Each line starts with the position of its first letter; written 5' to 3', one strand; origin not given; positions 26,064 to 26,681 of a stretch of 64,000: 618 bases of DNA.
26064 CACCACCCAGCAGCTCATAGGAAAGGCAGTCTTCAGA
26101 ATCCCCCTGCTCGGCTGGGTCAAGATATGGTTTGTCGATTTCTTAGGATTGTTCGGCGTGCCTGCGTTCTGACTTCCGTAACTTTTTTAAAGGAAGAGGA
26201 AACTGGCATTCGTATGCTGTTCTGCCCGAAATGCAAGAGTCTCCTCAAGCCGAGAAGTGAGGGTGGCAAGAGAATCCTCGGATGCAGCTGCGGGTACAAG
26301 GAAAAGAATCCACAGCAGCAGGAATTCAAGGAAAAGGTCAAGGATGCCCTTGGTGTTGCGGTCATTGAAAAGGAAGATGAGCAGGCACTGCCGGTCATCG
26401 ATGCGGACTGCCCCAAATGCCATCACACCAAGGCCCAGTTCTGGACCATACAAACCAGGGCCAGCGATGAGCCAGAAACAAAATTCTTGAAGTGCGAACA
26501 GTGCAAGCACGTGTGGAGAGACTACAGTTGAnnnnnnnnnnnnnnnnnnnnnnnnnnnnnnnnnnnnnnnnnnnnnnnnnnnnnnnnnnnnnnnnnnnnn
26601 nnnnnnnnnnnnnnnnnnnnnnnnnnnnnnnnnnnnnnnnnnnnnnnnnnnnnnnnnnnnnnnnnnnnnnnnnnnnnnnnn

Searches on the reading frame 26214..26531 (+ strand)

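Call 36: search_protein_families(library=pfam, proteins=[window:26214-26531:+], max_evalue=0.001)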
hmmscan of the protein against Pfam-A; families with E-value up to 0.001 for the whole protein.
window:26214-26531:+ (105 aa): 2 families
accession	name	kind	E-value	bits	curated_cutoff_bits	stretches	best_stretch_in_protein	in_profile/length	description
PF01096.23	Zn_ribbon_TFIIS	-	8.7e-17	61.1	21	1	65-102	2-39/39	Transcription factor S-II (TFIIS)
PF02150.21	Zn_ribbon_RPB9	-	6.8e-05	23.1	25.2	1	1-30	1-31/36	RNA polymerases M/15 Kd subunit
